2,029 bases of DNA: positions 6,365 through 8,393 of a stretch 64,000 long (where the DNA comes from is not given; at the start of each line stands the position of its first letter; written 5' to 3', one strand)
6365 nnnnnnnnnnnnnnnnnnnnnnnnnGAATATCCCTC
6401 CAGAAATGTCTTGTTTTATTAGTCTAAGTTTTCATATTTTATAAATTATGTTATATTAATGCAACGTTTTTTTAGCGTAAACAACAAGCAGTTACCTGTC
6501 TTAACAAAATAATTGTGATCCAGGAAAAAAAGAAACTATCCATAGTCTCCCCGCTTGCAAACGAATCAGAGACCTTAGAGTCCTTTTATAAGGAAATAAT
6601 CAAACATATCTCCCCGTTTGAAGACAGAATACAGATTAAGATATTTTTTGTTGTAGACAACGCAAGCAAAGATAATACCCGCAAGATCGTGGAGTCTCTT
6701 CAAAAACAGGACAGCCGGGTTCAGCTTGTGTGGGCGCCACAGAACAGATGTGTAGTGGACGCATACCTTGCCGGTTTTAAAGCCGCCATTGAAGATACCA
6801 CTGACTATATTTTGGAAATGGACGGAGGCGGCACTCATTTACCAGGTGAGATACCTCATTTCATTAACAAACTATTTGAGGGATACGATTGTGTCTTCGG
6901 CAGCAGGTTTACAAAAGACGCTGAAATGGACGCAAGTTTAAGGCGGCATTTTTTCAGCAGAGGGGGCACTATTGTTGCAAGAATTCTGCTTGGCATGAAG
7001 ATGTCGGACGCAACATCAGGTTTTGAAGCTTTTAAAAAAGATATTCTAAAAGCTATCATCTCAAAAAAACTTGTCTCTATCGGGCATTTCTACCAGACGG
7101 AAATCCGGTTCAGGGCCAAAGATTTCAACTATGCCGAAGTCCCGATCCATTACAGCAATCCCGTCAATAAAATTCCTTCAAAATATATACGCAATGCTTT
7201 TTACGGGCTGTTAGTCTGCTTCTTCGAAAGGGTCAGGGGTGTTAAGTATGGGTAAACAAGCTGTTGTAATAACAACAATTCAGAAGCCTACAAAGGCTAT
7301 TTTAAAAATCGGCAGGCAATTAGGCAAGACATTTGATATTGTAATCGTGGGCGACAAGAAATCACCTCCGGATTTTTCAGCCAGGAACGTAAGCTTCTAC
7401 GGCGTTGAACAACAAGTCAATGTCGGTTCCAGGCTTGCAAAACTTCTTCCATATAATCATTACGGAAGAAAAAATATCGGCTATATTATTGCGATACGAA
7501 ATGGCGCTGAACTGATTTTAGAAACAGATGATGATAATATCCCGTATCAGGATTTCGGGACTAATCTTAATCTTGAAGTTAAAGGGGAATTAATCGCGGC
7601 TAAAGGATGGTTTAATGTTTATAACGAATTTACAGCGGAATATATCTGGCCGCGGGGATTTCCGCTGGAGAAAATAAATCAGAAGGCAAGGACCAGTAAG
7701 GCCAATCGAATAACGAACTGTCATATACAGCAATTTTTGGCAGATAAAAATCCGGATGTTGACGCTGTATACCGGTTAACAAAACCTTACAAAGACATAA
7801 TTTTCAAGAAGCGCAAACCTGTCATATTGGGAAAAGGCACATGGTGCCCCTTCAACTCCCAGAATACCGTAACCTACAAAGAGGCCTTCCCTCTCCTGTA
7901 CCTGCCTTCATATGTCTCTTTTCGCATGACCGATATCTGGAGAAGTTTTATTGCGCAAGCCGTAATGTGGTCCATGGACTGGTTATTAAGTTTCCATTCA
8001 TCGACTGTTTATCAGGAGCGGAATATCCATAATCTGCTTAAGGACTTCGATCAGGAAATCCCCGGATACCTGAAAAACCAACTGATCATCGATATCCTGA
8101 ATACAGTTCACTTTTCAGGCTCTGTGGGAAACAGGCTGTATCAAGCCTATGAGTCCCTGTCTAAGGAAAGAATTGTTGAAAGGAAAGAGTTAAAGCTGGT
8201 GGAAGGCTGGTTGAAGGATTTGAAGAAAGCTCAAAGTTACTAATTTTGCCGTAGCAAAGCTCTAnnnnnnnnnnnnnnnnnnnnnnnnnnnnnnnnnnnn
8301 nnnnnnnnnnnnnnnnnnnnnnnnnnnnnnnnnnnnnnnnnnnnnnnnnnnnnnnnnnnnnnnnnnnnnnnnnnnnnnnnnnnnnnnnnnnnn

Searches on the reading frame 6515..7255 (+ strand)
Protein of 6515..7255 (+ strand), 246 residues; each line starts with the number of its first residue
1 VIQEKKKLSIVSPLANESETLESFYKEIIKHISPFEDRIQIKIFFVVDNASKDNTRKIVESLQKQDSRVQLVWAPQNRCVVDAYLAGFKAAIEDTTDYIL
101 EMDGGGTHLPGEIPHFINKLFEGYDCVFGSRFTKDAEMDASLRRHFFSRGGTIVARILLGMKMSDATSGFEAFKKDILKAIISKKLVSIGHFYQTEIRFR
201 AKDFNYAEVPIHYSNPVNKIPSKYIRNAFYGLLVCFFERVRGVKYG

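Call 53: search_protein_families(library=pfam, proteins=[window:6515-7255:+], max_evalue=0.001)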
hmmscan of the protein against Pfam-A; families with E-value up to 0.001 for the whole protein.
window:6515-7255:+ (246 aa): 1 family
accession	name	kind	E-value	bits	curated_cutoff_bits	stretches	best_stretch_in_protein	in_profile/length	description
PF00535.33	Glycos_transf_2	-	3.3e-20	73.1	23.3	1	9-181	1-167/168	Glycosyl transferase family 2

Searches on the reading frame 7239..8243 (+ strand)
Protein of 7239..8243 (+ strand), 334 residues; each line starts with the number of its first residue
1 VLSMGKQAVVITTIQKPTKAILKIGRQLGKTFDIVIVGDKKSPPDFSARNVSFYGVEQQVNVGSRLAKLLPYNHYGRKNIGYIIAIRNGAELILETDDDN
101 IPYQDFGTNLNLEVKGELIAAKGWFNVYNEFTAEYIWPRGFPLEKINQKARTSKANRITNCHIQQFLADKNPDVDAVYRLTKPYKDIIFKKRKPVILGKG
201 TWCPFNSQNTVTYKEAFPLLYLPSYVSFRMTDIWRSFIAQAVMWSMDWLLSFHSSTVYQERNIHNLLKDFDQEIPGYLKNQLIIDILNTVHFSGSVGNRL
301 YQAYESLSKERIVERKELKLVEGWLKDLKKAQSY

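Call 53: search_protein_families(library=pfam, proteins=[window:7239-8243:+], max_evalue=0.001)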
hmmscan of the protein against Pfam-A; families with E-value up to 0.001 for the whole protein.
window:7239-8243:+ (334 aa): 1 family
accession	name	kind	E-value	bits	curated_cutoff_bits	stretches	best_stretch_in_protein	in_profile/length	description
PF03385.23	STELLO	-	5.8e-12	45.6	27.8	1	229-330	1-104/387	STELLO glycosyltransferases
